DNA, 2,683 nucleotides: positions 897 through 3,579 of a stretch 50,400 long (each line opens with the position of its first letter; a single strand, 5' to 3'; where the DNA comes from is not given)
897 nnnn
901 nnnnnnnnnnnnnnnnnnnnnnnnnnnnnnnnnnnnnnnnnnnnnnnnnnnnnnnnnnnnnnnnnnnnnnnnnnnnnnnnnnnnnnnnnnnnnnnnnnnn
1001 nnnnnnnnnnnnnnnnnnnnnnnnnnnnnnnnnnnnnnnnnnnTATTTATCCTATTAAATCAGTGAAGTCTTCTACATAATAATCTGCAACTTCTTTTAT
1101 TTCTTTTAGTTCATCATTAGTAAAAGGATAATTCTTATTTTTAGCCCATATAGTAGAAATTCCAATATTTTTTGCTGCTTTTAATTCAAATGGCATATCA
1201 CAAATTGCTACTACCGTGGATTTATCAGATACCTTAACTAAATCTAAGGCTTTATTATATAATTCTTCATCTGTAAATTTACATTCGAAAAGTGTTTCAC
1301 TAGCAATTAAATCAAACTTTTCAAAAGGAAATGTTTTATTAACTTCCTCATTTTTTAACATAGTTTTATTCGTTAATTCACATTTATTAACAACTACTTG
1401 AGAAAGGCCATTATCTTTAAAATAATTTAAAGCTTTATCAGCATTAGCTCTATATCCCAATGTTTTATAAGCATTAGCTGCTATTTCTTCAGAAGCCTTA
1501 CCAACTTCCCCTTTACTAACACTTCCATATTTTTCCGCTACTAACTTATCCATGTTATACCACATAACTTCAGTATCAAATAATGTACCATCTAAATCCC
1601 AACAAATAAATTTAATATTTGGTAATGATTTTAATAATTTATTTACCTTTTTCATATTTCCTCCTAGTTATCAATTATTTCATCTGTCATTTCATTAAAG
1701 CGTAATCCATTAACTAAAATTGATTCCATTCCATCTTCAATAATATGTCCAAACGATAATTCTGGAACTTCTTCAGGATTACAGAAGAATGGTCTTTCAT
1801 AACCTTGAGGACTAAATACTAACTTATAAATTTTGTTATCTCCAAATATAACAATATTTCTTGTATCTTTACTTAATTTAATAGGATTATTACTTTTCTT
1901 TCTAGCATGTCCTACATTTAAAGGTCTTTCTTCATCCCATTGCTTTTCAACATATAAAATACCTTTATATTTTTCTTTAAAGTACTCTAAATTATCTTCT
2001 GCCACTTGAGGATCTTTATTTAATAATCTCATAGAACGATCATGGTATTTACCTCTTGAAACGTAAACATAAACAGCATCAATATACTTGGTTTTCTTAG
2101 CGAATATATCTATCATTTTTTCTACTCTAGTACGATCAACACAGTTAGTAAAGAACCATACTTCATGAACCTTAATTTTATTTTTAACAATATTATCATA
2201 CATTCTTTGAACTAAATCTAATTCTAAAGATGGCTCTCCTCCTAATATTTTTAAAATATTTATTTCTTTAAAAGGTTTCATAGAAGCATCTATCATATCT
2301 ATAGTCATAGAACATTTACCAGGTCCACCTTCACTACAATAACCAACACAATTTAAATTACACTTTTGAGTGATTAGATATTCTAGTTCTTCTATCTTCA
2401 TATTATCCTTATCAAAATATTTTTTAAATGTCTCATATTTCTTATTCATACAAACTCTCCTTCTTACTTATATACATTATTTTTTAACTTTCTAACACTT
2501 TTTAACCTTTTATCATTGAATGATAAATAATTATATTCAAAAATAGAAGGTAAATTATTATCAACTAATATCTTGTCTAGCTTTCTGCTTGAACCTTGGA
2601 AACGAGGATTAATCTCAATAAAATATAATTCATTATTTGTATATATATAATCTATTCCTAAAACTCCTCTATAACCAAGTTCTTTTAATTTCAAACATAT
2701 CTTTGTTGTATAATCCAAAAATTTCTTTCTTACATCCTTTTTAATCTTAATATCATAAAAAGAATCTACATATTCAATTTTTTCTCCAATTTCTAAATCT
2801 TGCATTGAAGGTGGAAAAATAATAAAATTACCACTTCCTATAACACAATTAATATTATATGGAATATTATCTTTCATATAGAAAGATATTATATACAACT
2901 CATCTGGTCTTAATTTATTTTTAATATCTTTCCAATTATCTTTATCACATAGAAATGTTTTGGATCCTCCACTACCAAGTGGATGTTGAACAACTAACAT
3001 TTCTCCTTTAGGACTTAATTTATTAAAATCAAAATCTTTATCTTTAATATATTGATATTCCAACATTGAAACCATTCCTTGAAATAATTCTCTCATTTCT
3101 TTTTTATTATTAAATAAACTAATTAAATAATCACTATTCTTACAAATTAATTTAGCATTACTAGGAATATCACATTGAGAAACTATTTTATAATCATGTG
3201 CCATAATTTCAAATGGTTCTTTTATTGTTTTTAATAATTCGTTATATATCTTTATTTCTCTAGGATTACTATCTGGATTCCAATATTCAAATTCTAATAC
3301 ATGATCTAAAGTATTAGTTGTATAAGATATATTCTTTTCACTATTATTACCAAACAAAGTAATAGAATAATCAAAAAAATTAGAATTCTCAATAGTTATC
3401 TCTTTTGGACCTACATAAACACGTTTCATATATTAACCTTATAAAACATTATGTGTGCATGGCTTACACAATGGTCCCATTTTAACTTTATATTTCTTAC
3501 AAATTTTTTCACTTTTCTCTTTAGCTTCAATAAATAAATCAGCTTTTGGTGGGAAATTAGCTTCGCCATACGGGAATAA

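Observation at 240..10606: Ten-gene radical-SAM / ATP-grasp / amidinotransferase-fold operon headed by an ABC-F gene: candidate undescribed small-molecule pathway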

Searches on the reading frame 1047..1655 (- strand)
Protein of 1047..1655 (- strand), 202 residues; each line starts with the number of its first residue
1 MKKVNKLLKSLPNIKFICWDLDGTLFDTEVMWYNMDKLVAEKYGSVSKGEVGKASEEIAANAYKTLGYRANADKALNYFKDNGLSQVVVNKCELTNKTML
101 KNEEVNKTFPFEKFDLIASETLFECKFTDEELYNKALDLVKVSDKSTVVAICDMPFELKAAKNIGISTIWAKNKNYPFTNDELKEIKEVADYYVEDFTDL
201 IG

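Call 4: search_protein_families(library=pfam, proteins=[window:1047-1655:-], max_evalue=0.01)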
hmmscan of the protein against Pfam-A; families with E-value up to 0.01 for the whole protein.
window:1047-1655:- (202 aa): 2 families
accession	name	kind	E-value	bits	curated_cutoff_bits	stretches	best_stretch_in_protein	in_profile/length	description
PF13419.12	HAD_2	-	1.2e-10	42.3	23.8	2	65-170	77-177/178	Haloacid dehalogenase-like hydrolase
PF00702.32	Hydrolase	-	0.00092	20.1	26.4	0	14-193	1-141/191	haloacid dehalogenase-like hydrolase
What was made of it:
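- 1047..1655 (-): HAD-family phosphatase. PF13419 matches at E = 1.2e-10 (call 4).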

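Call 5: search_protein_families(library=ncbifam, proteins=[window:1047-1655:-], max_evalue=0.01)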
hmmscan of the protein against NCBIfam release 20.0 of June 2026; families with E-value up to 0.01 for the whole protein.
window:1047-1655:- (202 aa): 12 families
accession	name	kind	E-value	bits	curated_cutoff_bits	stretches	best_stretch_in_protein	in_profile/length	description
TIGR02253.1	CTE7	subfamily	4.2e-06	26.7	169.75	1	66-201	93-221/221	TIGR02253 family HAD-type hydrolase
TIGR01509.1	HAD-SF-IA-v3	subfamily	5.7e-06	26.6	29.4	1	17-170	2-153/154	HAD-IA family hydrolase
TIGR01428.1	HAD_type_II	equivalog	3e-05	24.1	125.4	1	60-172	84-191/197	haloacid dehalogenase type II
NF006976.0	PRK09449.1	equivalog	0.00025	20.6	183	1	98-176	121-200/225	pyrimidine 5'-nucleotidase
NF009804.0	PRK13288.1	equivalog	0.00056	19.4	218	0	75-201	90-207/215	pyrophosphatase PpaX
NF009695.0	PRK13222.1-2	equivalog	0.00069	19.2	225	0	71-169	98-191/226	phosphoglycolate phosphatase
TIGR01681.1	HAD-SF-IIIC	subfamily_domain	0.0011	19.8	35.75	1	15-147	1-107/132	HAD-IIIC family phosphatase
TIGR02247.1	HAD-1A3-hyp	subfamily_domain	0.0017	18.1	125.4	1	68-174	95-198/211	epoxide hydrolase N-terminal domain-like phosphatase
TIGR02254.1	YjjG_YfnB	equivalog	0.0031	17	159.9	0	109-181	136-206/223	YjjG family noncanonical pyrimidine nucleotidase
NF011564.0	PRK14988.1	equivalog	0.0053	16.5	189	0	13-103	9-97/225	GMP/IMP nucleotidase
TIGR01549.1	HAD-SF-IA-v1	subfamily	0.0064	16.9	23.3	0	17-48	2-33/149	HAD-IA family hydrolase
TIGR02252.1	DREG-2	subfamily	0.0096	15.7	155.2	0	71-170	109-203/203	HAD hydrolase, REG-2-like, family IA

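Call 81: search_protein_families(library=padloc, proteins=[window:1047-1655:-], max_evalue=0.001)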
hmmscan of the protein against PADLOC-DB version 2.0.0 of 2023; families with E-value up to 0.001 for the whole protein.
window:1047-1655:- (202 aa): 0 families

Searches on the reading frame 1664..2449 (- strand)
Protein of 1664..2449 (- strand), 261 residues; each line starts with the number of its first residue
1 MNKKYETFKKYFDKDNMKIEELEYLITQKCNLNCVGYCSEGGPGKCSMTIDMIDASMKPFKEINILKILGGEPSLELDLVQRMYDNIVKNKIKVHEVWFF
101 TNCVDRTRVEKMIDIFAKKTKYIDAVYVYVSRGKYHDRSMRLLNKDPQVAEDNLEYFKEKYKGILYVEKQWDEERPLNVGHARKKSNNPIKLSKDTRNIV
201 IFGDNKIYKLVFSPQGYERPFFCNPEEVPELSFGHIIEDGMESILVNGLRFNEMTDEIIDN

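Call 4: search_protein_families(library=pfam, proteins=[window:1664-2449:-], max_evalue=0.01)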
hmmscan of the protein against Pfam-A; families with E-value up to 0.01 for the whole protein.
window:1664-2449:- (261 aa): 2 families
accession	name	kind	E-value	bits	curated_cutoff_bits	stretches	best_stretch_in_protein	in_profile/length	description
PF04055.27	Radical_SAM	-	1.9e-05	25.3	29.5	1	25-162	2-142/166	Radical SAM superfamily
PF13353.11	Fer4_12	-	0.00026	21.7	22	1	26-137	11-119/137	4Fe-4S single cluster domain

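Call 5: search_protein_families(library=ncbifam, proteins=[window:1664-2449:-], max_evalue=0.01)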
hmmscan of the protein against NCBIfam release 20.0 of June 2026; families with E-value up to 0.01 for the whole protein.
window:1664-2449:- (261 aa): 14 families
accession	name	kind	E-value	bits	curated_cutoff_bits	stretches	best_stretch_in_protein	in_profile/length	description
TIGR02668.1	moaA_archaeal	equivalog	3.5e-08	32.8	325.25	1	15-102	5-93/303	GTP 3',8-cyclase MoaA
NF001199.0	PRK00164.2-1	equivalog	1.7e-07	30.7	231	1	13-104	5-97/308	GTP 3',8-cyclase MoaA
NF047865.1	rSAM_PapB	equivalog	8.3e-07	28.5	340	1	20-121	3-112/330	PapB family radical SAM/SPASM ranthipeptide maturase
TIGR04115.1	rSAM_Cxxx_rpt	equivalog_domain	1.3e-06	28.2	350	1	23-100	5-90/359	radical SAM peptide maturase, CXXX-repeat target family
TIGR03977.1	rSAM_pair_HxsC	equivalog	2e-05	23.6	267.9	1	24-139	29-145/292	His-Xaa-Ser system radical SAM maturase HxsC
NF050038.1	rSAM_RiPP_GggB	equivalog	4.5e-05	22.6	650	1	14-117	36-147/398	streptosactin maturase GggB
TIGR04064.1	rSAM_nif11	equivalog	9e-05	21.4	518.7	1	14-101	72-167/459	nif11-like peptide radical SAM maturase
TIGR02666.1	moaA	equivalog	0.00011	21.3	284.05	1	13-104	3-101/336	GTP 3',8-cyclase MoaA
TIGR03978.1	rSAM_paired_1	equivalog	0.00041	19.2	370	1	26-111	89-181/466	His-Xaa-Ser system radical SAM maturase HxsB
NF033640.1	N_Twi_rSAM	subfamily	0.00057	19.1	170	0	52-132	162-239/398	twitch domain-containing radical SAM protein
TIGR04068.1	rSAM_ocin_clost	equivalog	0.00084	18.3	500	1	16-99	80-173/462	Cys-rich peptide radical SAM maturase CcpM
TIGR04478.1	rSAM_YfkAB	equivalog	0.003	16.9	250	1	5-89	10-97/363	radical SAM/CxCxxxxC motif protein YfkAB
NF050035.1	rSAM_WgK_link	exception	0.008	15.2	650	0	24-85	13-79/367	radical SAM/SPASM peptide maturase WgkB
TIGR04250.1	SCM_rSAM_ScmE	equivalog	0.0083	15.1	400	0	25-137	8-119/358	SynChlorMet cassette radical SAM/SPASM protein ScmE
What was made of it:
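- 1664..2449 (-): Small radical-SAM-like protein (rSAM3) with the atypical Cys motif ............C and no SPASM domain. The N-terminal region of MoaA matches at E = 3.5e-8 (calls 4, 5).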

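Call 81: search_protein_families(library=padloc, proteins=[window:1664-2449:-], max_evalue=0.001)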
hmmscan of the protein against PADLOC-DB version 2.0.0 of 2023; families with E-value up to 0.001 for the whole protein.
window:1664-2449:- (261 aa): 1 family
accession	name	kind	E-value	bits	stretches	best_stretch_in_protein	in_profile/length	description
PDLC02903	pVip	-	0.00069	17.2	0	24-103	4-78/257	Viperins not associated with kinases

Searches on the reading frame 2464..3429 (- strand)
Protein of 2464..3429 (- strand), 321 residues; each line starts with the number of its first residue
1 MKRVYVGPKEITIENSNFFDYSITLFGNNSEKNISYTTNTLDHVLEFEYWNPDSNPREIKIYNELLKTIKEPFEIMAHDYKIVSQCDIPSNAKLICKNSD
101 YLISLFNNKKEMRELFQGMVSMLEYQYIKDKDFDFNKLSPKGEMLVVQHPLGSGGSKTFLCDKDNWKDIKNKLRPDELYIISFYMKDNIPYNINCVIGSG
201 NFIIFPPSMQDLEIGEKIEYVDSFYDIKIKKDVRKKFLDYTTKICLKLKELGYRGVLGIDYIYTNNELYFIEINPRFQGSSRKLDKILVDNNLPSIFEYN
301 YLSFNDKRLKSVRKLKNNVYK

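Call 4: search_protein_families(library=pfam, proteins=[window:2464-3429:-], max_evalue=0.01)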
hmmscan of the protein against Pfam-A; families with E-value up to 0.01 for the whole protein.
window:2464-3429:- (321 aa): 2 families
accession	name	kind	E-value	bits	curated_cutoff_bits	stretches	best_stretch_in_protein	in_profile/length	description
PF02655.19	ATP-grasp_3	-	1.4e-12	48.4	23.2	1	135-280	24-160/160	ATP-grasp domain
PF02786.22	CPSase_L_D2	-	0.0033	17.4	19.8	1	239-281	143-184/211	Carbamoyl-phosphate synthase L chain, ATP binding domain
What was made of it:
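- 2464..3429 (-): ATP-grasp ligase. PF02655 matches at E = 1.4e-12 (call 4).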

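Call 5: search_protein_families(library=ncbifam, proteins=[window:2464-3429:-], max_evalue=0.01)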
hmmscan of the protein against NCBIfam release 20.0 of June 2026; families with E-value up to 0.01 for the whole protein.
window:2464-3429:- (321 aa): 15 families
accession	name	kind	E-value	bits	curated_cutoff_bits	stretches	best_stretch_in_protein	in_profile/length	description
NF005096.0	PRK06524.1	equivalog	1.2e-08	33.6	684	1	142-284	181-330/493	biotin carboxylase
NF040722.1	MfnD_Meth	equivalog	9.2e-07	28.6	400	1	176-289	158-269/288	tyramine--L-glutamate ligase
NF009406.0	PRK12767.1-5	equivalog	0.00021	20.4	271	1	248-280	242-274/327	carbamoyl phosphate synthase-like protein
NF003671.0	PRK05294.1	equivalog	0.00021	19.1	599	1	173-276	736-837/1058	carbamoyl-phosphate synthase large subunit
NF006367.0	PRK08591.1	subfamily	0.00025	19.9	597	1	228-278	246-294/451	acetyl-CoA carboxylase biotin carboxylase subunit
TIGR01369.1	CPSaseII_lrg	equivalog_domain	0.00035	18.3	1027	1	227-279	794-843/1052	carbamoyl-phosphate synthase (glutamine-hydrolyzing) large subunit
NF009405.0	PRK12767.1-4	equivalog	0.00067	18.7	390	1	239-279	231-268/320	carbamoyl phosphate synthase-like protein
TIGR01235.1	pyruv_carbox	equivalog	0.0012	16.5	1114.45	1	228-278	246-294/1143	pyruvate carboxylase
TIGR00514.1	accC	equivalog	0.0017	17.3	626.5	1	229-278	247-294/449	acetyl-CoA carboxylase biotin carboxylase subunit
NF053643.1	Ddl_archaea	equivalog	0.0028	16.7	500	0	238-280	234-275/367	putative pseudomurein biosynthesis ATP-grasp protein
NF009404.0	PRK12767.1-3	equivalog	0.0043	16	316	1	236-279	246-286/344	carbamoyl phosphate synthase-like protein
NF006406.0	PRK08654.1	equivalog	0.0057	15.2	739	1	231-278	249-293/499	acetyl-CoA carboxylase biotin carboxylase subunit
NF009554.0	PRK12999.1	equivalog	0.0078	14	965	0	228-278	250-298/1147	pyruvate carboxylase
NF006766.0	PRK09288.1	equivalog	0.0085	14.9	339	0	216-277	227-285/396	formate-dependent phosphoribosylglycinamide formyltransferase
NF002527.0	PRK01966.1-3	equivalog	0.0098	15.1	310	0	228-275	252-296/332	D-alanine--D-alanine ligase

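Call 26: search_solved_structures(query=window:2464-3429:-, max_evalue=0.1)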
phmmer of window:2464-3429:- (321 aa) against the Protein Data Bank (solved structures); distinct sequences matched with E-value up to 0.1: 18.
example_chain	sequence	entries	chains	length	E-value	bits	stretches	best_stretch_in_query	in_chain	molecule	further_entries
4mv1_A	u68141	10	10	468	0.004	19.7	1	241-279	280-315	Biotin carboxylase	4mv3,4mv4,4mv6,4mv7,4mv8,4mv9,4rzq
3g8d_A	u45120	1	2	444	0.0095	18.5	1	237-280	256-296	Biotin carboxylase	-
3g8c_A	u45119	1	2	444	0.011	18.2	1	237-279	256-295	Biotin carboxylase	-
8uxz_C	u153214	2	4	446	0.011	18.2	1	237-279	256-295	Biotin carboxylase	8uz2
3rv4_A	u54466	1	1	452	0.011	18.2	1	237-279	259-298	Biotin carboxylase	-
1bnc_A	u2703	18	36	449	0.012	18.2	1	237-279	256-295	BIOTIN CARBOXYLASE | ACETYL-COA CARBOXYLASE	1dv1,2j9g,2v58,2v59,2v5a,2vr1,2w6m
3rup_A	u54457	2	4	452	0.012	18.2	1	237-279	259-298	Biotin carboxylase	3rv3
2gpw_A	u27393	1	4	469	0.012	18.1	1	237-279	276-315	Biotin carboxylase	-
6oi9_A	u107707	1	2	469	0.012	18.1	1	237-279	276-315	Biotin carboxylase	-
2gps_A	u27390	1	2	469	0.012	18.1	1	237-279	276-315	Biotin carboxylase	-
3jzf_A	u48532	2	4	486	0.013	18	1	237-279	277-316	Biotin carboxylase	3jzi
1dv2_A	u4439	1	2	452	0.042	16.4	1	237-279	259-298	BIOTIN CARBOXYLASE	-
2c00_A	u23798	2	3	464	0.044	16.3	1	245-279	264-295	BIOTIN CARBOXYLASE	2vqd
2yl2_A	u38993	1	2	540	0.05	16.1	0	244-311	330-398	ACETYL-COA CARBOXYLASE 1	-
3gid_A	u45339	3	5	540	0.071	15.6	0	245-314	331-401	Acetyl-CoA carboxylase 2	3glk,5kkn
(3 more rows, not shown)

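Call 81: search_protein_families(library=padloc, proteins=[window:2464-3429:-], max_evalue=0.001)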
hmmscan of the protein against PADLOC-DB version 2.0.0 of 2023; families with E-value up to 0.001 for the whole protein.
window:2464-3429:- (321 aa): 0 families
